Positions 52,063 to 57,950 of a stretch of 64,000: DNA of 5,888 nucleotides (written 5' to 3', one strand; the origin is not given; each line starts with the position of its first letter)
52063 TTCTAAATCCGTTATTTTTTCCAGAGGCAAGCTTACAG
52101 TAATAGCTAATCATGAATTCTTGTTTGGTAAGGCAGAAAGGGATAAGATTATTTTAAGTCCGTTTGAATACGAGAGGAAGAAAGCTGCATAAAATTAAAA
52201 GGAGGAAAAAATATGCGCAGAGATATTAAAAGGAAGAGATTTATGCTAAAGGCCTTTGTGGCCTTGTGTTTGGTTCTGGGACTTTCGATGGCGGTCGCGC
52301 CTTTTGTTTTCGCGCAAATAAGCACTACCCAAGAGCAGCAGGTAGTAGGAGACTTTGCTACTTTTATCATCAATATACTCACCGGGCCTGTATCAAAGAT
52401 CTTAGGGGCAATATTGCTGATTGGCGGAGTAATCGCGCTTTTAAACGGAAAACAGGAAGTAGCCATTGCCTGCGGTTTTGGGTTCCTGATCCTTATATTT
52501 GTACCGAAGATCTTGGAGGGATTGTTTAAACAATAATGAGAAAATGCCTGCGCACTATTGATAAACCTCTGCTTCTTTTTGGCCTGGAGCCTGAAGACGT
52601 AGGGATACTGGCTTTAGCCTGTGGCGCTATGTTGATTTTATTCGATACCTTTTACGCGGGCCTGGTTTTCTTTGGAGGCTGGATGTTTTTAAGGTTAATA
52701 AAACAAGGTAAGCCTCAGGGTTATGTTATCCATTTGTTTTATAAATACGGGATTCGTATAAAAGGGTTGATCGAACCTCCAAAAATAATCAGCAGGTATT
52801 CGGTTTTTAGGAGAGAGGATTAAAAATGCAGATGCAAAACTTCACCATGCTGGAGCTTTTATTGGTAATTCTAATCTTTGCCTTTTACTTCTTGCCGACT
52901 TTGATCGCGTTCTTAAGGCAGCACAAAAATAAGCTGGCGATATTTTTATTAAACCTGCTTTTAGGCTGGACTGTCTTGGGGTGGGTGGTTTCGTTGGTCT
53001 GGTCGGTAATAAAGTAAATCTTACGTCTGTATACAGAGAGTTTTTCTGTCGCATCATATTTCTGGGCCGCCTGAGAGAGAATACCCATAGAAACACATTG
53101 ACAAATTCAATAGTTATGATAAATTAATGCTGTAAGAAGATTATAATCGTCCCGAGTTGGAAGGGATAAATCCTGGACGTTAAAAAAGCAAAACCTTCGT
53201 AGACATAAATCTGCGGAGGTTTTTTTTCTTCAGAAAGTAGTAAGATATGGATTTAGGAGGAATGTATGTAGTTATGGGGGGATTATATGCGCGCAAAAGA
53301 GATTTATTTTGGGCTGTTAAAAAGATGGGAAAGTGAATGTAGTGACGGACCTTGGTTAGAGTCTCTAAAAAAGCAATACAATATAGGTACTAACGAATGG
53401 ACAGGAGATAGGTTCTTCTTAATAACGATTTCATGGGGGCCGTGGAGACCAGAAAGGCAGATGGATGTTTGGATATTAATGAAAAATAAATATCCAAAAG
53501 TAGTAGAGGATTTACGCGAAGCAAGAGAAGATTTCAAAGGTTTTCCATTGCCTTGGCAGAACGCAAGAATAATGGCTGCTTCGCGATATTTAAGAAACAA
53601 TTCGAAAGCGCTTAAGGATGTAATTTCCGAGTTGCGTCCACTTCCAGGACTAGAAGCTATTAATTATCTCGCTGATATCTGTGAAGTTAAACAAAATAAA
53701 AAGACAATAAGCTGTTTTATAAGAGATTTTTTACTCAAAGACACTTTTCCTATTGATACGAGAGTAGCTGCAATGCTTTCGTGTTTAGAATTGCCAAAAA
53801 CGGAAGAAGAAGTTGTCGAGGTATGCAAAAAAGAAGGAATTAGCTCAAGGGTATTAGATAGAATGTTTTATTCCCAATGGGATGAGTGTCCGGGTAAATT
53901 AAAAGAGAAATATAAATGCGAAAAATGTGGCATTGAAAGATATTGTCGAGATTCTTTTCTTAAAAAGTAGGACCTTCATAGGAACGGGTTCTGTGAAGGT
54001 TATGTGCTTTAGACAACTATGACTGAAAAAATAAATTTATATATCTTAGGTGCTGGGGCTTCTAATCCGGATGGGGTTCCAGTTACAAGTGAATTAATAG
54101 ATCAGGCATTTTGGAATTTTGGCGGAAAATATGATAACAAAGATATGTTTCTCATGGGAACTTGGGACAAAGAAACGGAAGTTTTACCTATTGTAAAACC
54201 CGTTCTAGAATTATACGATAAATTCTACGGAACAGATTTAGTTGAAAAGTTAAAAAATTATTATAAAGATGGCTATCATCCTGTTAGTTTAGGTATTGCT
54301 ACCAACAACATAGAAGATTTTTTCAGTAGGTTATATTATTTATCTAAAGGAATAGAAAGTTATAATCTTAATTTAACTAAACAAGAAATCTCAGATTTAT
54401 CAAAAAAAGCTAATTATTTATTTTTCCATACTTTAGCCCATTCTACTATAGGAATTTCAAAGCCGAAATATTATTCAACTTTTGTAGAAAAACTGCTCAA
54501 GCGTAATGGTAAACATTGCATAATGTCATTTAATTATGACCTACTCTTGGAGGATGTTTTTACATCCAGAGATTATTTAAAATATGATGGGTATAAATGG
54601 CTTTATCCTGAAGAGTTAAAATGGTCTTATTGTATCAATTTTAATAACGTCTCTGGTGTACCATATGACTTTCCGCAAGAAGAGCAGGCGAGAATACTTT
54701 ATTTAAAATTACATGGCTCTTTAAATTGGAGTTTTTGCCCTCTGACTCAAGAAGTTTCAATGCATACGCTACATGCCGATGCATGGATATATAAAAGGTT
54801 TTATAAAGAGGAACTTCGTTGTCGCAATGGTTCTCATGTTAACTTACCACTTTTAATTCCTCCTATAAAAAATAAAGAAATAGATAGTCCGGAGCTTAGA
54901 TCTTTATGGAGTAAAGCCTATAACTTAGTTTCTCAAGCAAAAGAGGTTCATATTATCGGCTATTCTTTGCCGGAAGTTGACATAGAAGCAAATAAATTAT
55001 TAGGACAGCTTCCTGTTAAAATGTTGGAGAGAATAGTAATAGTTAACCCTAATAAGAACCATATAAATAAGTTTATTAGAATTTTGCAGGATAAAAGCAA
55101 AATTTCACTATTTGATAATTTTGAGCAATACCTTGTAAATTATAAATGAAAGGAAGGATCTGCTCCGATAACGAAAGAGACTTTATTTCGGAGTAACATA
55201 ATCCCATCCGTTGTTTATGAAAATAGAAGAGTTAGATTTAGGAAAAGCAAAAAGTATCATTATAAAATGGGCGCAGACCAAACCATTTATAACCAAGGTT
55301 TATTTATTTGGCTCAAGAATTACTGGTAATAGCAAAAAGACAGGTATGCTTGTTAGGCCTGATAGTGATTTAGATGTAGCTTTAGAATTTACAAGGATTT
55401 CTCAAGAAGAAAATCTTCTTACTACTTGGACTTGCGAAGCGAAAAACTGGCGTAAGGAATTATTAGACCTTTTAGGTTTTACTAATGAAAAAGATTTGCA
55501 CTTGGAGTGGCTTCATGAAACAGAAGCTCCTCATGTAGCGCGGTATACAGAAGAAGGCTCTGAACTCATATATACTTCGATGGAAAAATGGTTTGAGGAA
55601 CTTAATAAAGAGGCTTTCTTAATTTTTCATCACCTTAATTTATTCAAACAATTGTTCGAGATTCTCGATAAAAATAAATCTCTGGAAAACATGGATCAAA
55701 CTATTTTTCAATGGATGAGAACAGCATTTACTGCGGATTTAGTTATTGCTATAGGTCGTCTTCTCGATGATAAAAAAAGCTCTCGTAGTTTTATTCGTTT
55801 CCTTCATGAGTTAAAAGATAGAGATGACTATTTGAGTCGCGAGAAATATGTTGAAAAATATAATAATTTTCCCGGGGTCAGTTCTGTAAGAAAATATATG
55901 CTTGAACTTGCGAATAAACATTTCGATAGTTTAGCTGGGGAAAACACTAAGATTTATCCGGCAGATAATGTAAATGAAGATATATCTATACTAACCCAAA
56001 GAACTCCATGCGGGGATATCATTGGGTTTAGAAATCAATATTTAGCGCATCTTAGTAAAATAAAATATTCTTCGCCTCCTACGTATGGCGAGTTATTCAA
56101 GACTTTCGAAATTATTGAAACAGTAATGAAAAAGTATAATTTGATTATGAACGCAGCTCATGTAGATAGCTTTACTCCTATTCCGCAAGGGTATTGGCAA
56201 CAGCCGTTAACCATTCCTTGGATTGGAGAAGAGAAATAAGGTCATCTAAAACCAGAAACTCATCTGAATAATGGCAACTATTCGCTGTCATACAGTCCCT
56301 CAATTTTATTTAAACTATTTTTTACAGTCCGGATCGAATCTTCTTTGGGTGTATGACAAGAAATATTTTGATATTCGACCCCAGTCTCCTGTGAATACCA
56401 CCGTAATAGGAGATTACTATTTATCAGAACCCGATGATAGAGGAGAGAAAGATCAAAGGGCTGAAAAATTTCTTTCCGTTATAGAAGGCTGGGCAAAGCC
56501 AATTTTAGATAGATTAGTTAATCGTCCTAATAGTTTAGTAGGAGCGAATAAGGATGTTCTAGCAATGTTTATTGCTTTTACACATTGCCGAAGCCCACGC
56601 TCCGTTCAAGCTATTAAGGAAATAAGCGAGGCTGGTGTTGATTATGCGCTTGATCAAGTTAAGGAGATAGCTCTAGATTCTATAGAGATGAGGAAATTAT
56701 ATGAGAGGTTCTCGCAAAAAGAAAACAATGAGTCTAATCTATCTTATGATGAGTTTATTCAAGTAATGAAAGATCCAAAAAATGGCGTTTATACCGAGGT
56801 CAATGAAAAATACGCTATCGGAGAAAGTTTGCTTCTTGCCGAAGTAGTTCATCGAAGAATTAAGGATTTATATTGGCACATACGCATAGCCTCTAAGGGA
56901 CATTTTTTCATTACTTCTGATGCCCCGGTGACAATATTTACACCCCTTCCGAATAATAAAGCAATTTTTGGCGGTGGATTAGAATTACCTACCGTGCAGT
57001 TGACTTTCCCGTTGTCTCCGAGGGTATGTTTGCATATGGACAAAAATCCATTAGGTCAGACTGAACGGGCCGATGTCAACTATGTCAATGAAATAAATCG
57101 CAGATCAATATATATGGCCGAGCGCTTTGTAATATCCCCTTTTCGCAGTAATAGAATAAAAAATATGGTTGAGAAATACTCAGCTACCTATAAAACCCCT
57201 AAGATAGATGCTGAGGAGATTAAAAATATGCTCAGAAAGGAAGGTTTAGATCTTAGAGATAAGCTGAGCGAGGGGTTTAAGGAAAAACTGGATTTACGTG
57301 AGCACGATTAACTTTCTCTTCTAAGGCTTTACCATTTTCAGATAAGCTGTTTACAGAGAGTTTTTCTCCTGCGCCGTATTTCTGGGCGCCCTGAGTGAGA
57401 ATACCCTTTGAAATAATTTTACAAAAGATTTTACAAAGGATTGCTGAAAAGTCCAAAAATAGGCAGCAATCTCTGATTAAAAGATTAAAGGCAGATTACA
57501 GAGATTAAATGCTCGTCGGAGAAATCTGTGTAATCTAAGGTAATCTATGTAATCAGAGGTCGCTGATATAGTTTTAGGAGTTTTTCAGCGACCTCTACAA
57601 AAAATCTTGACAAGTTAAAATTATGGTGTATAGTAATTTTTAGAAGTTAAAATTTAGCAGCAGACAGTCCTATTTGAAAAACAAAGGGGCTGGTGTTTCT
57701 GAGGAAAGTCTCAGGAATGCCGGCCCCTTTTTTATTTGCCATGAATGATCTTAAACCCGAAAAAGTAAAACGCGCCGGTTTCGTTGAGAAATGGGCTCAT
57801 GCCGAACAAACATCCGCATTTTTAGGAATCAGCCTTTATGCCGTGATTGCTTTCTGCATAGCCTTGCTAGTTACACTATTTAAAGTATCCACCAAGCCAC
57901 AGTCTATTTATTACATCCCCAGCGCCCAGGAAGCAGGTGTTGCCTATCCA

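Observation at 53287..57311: Candidate undescribed four-gene defence/exclusion system: glycosylase-like + SIR2-like + fused MNT-HEPN + DUF4238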

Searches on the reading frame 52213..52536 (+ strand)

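Call 3: search_protein_families(library=pfam, proteins=[window:52213-52536:+], max_evalue=0.1)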
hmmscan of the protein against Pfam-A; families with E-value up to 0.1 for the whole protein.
window:52213-52536:+ (107 aa): 3 families
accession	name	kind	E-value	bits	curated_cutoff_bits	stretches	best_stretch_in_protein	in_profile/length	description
PF04956.18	TrbC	-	3.5e-05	24.4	27.9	1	11-96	7-88/98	TrbC/VIRB2 pilin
PF01102.23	Glycophorin_A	-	0.052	14.2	30.1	1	36-84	43-92/114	Glycophorin A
PF01616.22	Orbi_NS3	-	0.077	13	27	1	3-85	73-147/179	Orbivirus NS3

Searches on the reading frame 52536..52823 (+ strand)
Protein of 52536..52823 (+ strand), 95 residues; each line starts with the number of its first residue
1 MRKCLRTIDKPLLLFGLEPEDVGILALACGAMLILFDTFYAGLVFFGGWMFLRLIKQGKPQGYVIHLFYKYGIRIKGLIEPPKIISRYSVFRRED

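Call 3: search_protein_families(library=pfam, proteins=[window:52536-52823:+], max_evalue=0.1)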
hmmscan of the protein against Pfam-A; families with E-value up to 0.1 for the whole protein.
window:52536-52823:+ (95 aa): 2 families
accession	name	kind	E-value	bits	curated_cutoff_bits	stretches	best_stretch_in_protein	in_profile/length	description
PF07178.16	TraL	-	1.2e-05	25.9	24.4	1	5-71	4-70/90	TraL protein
PF11990.13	DUF3487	-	0.04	14.1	27.8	1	25-67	43-87/114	Protein of unknown function (DUF3487)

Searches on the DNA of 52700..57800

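Call 95: search_rna_families(source=window, start=52700, end=57800, threshold=evalue, max_evalue=1)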
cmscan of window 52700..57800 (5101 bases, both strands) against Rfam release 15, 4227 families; matches with E-value up to 1: 2.
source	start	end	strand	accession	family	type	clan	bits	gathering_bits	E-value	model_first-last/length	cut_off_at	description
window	54537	54627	+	RF02244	mir-785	Gene; miRNA;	-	25.5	62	0.043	1-90/90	no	mir-785 microRNA precursor family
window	57684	57728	+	RF03953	mir-5350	Gene; miRNA;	-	24.7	90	0.12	1-74/74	no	mir-5350 microRNA precursor family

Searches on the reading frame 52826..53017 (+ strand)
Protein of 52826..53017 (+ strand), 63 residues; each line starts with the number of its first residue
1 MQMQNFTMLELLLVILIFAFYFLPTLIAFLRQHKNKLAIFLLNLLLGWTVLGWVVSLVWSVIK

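Call 3: search_protein_families(library=pfam, proteins=[window:52826-53017:+], max_evalue=0.1)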
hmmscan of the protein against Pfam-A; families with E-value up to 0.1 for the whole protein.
window:52826-53017:+ (63 aa): 1 family
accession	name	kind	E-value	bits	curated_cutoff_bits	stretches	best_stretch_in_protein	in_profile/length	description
PF14373.11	Imm_superinfect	-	7e-21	74.3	27.9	1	20-61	1-42/42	Superinfection immunity protein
